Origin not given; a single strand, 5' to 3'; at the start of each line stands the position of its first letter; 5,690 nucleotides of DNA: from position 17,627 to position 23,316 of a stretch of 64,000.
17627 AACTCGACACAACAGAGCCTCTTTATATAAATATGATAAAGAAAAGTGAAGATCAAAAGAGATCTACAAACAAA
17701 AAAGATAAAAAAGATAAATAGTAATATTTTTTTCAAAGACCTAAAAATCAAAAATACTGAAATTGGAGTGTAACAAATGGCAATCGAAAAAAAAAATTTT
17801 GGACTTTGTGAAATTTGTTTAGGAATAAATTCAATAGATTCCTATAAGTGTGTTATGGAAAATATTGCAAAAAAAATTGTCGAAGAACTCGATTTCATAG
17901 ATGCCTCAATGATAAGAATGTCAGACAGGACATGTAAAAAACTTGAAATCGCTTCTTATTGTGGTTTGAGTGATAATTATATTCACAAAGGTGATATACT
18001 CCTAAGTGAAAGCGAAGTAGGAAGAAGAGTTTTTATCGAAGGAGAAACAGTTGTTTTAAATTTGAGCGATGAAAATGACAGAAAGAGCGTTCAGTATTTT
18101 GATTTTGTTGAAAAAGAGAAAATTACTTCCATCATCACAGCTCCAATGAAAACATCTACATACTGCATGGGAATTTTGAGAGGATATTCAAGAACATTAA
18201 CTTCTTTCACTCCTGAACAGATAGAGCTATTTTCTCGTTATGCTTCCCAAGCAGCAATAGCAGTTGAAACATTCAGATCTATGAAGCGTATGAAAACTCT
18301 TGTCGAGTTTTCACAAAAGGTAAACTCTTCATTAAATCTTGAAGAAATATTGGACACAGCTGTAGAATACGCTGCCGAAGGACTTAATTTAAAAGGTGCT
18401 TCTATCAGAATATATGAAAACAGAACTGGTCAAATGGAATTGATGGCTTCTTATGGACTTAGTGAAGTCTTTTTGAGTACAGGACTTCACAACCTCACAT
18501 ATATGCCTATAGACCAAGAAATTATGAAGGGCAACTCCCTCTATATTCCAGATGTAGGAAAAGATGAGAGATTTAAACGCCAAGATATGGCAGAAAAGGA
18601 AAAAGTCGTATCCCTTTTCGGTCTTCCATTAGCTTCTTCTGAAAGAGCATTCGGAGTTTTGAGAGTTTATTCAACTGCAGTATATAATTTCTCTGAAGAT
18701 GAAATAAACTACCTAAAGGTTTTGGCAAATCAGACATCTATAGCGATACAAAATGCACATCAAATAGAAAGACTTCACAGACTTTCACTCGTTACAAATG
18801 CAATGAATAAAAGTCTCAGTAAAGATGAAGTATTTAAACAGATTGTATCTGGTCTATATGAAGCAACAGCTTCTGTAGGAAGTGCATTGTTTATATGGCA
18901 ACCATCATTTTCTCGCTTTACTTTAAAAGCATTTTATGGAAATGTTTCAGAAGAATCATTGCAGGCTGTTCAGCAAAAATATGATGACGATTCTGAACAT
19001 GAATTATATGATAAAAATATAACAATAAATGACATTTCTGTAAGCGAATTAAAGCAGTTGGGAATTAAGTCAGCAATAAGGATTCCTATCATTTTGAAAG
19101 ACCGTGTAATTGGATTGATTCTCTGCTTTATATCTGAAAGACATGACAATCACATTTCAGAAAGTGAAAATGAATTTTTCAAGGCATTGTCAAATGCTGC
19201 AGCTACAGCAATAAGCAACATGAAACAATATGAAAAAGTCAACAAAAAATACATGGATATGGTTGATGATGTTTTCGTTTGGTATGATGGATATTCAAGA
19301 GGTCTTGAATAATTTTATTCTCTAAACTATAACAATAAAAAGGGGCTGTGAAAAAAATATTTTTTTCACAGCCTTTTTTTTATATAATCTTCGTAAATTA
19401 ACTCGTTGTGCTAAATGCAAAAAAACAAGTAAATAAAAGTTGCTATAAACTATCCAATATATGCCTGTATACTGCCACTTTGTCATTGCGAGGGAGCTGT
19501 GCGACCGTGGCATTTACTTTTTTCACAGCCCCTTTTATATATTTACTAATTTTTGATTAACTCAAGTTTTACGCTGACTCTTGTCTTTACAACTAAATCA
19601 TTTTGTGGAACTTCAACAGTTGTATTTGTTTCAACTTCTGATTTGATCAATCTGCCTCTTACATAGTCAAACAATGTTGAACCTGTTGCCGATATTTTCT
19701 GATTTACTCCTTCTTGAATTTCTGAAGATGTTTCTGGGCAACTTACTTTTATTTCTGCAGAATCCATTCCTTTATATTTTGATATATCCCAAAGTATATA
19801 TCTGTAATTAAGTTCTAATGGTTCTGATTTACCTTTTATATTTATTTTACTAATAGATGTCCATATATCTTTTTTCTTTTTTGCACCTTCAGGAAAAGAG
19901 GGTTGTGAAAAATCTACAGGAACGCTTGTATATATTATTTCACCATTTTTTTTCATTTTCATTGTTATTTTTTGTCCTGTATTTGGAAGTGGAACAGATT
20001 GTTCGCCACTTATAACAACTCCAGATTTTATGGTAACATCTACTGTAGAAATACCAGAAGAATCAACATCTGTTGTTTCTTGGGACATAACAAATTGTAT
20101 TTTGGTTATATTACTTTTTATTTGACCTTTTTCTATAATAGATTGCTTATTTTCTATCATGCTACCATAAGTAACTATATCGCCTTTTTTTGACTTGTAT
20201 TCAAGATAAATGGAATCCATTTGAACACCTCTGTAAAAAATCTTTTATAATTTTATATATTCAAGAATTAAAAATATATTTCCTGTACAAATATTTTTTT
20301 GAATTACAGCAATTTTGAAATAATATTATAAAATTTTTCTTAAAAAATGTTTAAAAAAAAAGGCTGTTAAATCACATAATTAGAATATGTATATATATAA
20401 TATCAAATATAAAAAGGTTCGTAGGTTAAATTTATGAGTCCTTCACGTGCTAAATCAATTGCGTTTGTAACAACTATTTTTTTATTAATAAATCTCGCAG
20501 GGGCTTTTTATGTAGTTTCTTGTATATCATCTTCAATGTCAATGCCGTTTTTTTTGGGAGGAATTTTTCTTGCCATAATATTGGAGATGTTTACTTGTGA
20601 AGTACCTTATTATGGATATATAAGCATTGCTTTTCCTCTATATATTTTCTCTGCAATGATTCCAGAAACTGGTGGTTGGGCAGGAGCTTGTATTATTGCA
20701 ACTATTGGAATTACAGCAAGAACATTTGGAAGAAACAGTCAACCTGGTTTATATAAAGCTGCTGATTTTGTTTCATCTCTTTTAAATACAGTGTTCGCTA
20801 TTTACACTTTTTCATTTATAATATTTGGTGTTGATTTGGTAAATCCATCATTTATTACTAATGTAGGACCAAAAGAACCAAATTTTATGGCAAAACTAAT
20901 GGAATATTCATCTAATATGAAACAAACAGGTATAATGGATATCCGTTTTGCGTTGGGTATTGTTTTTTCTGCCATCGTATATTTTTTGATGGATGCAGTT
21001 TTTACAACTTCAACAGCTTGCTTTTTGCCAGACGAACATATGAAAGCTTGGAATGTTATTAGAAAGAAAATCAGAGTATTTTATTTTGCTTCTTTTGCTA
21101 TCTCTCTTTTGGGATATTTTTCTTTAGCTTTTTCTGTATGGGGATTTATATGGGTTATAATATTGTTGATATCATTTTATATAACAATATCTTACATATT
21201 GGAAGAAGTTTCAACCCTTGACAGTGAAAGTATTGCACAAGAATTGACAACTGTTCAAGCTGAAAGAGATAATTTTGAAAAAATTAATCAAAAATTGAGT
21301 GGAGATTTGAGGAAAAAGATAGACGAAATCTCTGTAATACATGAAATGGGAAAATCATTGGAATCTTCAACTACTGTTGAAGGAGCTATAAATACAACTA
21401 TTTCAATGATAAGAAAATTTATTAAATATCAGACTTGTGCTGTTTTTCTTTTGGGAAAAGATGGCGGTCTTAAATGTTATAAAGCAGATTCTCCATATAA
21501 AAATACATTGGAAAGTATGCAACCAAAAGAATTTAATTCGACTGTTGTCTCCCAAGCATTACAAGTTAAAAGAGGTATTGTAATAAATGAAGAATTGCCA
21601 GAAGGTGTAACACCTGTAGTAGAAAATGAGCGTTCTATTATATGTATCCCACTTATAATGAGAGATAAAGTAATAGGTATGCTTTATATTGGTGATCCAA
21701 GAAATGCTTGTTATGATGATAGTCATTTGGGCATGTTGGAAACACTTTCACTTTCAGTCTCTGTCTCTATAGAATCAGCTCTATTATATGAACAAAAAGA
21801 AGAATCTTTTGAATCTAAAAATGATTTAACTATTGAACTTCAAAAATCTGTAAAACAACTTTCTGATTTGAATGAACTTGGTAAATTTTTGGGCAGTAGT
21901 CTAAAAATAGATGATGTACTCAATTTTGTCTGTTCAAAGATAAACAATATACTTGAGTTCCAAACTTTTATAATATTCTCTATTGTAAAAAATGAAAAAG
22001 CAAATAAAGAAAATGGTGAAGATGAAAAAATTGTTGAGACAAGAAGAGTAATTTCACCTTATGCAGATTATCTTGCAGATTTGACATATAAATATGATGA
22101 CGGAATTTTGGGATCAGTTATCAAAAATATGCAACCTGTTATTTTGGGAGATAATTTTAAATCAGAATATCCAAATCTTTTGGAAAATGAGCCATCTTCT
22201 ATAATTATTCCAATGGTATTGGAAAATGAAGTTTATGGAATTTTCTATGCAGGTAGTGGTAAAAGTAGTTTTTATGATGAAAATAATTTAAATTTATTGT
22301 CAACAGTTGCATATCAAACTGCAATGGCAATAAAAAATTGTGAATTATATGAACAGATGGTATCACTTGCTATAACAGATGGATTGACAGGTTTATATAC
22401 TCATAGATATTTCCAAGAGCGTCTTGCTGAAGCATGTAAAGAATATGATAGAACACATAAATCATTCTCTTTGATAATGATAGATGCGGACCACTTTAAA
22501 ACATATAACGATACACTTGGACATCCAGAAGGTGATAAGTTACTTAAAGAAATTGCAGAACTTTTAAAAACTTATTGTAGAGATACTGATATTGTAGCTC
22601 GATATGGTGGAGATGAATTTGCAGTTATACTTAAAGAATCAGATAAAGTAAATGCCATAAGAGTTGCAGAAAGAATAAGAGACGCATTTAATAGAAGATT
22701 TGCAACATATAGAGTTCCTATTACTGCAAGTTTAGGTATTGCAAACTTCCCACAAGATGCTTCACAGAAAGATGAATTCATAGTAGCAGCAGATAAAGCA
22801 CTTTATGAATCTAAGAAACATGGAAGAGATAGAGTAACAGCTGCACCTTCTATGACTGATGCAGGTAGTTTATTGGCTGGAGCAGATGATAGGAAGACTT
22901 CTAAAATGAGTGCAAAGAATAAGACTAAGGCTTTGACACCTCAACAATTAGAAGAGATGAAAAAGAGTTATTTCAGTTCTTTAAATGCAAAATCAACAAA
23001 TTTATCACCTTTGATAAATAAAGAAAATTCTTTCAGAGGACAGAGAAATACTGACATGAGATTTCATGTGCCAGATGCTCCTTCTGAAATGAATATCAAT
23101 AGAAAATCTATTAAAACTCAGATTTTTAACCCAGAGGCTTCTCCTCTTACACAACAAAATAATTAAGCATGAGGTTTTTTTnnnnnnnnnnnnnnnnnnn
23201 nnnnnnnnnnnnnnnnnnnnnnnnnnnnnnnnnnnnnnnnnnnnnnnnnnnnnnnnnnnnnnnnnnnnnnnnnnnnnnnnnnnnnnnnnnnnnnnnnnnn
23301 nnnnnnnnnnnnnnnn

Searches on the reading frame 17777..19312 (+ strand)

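Call 11: search_protein_families(library=pfam, proteins=[window:17777-19312:+], max_evalue=0.001)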
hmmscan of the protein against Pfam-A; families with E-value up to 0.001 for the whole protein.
window:17777-19312:+ (511 aa): 3 families
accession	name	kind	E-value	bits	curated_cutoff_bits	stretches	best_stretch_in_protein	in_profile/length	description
PF13185.12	GAF_2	-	7.8e-30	104.3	28.6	3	186-325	2-136/136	GAF domain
PF01590.32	GAF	-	9.9e-30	104.2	22.4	3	187-324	1-133/133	GAF domain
PF13492.12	GAF_3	-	9.5e-23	81.5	27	2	187-326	1-129/129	GAF domain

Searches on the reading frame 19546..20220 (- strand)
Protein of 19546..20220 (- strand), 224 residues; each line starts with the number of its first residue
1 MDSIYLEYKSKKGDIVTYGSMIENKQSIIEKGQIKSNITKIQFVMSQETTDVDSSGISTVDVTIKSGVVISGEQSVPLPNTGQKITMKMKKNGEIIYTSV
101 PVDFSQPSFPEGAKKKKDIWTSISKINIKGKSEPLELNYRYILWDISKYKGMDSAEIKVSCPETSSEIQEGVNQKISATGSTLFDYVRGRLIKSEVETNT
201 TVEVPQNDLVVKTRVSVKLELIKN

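Call 43: search_protein_families(library=pfam, proteins=[window:19546-20220:-], max_evalue=0.0001)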
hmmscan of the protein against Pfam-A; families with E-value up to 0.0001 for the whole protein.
window:19546-20220:- (224 aa): 0 families

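Call 73: find_encoding_contigs(protein=window:19549-20220:-, flank=1500, max_places=10)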
Protein window:19549-20220:- (224 aa): 22 contigs read that carry it; 6 places shown.
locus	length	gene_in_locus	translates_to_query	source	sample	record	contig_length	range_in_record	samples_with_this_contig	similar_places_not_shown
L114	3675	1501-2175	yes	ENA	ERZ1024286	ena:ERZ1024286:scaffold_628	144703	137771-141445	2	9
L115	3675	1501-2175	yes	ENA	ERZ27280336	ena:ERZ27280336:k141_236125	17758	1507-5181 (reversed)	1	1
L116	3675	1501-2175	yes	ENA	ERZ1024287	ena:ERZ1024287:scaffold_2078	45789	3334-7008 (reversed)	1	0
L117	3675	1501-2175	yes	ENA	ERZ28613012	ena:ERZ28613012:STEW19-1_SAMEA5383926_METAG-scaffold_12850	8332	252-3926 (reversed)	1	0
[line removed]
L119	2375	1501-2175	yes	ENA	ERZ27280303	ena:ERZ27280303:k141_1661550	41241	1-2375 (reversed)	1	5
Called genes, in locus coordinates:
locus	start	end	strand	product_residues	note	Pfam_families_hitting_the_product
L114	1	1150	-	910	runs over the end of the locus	PF13185:GAF_2, PF01590:GAF, PF13492:GAF_3 (weak), PF01590:GAF (weak), PF13185:GAF_2, PF00990:GGDEF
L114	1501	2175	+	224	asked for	-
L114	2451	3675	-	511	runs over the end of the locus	PF01590:GAF, PF13185:GAF_2, PF13492:GAF_3, PF01590:GAF (weak)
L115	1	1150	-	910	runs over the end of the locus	PF13185:GAF_2, PF01590:GAF, PF13492:GAF_3 (weak), PF01590:GAF (weak), PF13185:GAF_2, PF00990:GGDEF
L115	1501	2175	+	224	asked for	-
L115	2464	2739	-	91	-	-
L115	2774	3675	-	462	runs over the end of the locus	PF01235:Na_Ala_symp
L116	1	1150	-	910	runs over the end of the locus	PF13185:GAF_2, PF01590:GAF, PF13492:GAF_3 (weak), PF01590:GAF (weak), PF13185:GAF_2, PF00990:GGDEF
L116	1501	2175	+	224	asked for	-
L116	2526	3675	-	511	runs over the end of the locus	PF01590:GAF, PF13185:GAF_2, PF13492:GAF_3, PF01590:GAF (weak)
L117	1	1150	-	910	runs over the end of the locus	PF13185:GAF_2, PF01590:GAF, PF13492:GAF_3 (weak), PF01590:GAF (weak), PF13185:GAF_2, PF00990:GGDEF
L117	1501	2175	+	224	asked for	-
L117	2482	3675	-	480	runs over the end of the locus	?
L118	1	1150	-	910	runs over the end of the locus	PF13185:GAF_2, PF01590:GAF, PF13492:GAF_3 (weak), PF01590:GAF (weak), PF13185:GAF_2, PF00990:GGDEF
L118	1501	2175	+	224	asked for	-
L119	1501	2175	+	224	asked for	-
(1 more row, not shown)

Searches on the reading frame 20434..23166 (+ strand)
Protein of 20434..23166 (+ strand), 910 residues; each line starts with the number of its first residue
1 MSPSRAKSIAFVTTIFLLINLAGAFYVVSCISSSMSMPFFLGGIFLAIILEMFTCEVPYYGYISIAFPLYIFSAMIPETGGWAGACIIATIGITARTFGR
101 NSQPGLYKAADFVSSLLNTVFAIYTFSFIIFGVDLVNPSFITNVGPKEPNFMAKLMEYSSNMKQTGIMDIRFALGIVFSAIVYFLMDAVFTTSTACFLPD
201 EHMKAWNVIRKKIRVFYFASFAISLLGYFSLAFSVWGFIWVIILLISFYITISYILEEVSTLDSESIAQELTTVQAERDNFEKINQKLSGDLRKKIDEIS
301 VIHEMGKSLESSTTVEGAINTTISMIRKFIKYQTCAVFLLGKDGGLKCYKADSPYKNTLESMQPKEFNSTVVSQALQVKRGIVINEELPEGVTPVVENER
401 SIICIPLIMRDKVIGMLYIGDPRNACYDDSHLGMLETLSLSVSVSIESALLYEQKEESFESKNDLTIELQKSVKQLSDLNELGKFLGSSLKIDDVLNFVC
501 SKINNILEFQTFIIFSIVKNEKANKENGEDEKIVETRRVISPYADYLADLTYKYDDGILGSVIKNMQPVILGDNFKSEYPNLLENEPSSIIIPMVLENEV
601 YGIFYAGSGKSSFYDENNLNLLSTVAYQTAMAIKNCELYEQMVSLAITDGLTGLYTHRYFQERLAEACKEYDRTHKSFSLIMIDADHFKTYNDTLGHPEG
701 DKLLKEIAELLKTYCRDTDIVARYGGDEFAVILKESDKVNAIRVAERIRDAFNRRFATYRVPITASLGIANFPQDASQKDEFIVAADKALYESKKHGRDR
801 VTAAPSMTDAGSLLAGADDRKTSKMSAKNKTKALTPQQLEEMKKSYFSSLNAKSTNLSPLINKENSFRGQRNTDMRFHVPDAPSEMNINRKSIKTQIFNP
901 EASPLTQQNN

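Call 11: search_protein_families(library=pfam, proteins=[window:20434-23166:+], max_evalue=0.001)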
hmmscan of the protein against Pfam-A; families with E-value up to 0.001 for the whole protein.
window:20434-23166:+ (910 aa): 4 families
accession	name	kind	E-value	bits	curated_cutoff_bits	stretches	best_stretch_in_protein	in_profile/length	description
PF00990.26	GGDEF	-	5.4e-45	153.5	23.8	1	646-800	1-161/161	Diguanylate cyclase, GGDEF domain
PF13185.12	GAF_2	-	8.4e-23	81.5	28.6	2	492-633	4-135/136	GAF domain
PF01590.32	GAF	-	5e-18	66.4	22.4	2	317-446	4-133/133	GAF domain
PF13492.12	GAF_3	-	4e-13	50.4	27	1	317-447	4-128/129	GAF domain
